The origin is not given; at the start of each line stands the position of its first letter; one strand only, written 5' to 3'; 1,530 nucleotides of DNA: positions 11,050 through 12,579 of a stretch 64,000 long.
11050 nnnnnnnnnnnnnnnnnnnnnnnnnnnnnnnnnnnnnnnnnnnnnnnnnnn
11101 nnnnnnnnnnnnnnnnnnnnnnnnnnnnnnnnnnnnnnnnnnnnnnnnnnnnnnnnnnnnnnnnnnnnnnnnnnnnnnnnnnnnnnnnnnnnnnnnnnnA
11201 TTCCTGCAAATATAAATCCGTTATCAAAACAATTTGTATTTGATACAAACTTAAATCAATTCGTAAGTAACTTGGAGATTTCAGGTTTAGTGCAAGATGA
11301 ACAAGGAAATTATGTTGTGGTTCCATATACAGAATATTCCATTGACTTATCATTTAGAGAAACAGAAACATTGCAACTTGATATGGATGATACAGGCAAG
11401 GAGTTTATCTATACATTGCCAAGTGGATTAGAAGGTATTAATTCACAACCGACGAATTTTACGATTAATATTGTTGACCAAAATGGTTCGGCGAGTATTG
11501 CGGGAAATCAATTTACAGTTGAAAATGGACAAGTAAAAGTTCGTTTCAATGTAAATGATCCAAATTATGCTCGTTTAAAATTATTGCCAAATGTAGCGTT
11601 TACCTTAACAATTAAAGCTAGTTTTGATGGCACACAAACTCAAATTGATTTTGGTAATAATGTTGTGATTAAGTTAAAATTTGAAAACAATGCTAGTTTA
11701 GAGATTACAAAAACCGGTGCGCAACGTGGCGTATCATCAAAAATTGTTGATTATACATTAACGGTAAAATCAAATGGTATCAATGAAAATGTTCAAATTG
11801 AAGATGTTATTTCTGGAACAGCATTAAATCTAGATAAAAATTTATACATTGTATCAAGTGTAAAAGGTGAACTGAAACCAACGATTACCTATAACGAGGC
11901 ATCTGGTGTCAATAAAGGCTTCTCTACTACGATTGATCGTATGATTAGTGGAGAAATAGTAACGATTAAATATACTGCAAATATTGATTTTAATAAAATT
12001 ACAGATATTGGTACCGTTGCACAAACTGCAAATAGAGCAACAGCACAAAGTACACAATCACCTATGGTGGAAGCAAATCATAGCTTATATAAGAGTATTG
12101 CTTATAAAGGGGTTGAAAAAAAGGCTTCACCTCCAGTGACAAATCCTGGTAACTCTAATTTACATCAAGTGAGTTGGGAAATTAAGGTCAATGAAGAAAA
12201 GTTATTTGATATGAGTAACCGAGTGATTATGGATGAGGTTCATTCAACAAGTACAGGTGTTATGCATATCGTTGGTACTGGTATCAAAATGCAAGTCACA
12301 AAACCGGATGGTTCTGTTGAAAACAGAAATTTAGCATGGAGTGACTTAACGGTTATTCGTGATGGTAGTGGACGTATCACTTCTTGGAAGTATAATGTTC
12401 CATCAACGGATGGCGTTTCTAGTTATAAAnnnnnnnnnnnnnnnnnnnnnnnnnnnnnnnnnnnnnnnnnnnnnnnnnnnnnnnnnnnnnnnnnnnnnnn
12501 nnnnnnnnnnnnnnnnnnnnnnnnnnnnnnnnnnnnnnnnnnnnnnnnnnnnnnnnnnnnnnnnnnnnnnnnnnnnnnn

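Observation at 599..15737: A 15 kb accessory block splits the normally adjacent rpsO-pnp pair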

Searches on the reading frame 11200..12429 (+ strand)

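Call 46: search_protein_families(library=pfam, proteins=[window:11200-12429:+], max_evalue=1)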
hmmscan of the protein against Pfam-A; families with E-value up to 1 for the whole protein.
window:11200-12429:+ (410 aa): 2 families
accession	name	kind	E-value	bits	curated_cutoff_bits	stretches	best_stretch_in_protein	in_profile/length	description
PF22815.2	CatAgl_D1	-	0.044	14.2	27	1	181-244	47-110/159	Alpha-1,3-glucanase catalytic domain D1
PF18630.7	Peptidase_M60_C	-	0.088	13.5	26.2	0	97-142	3-47/65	Peptidase M60 C-terminal domain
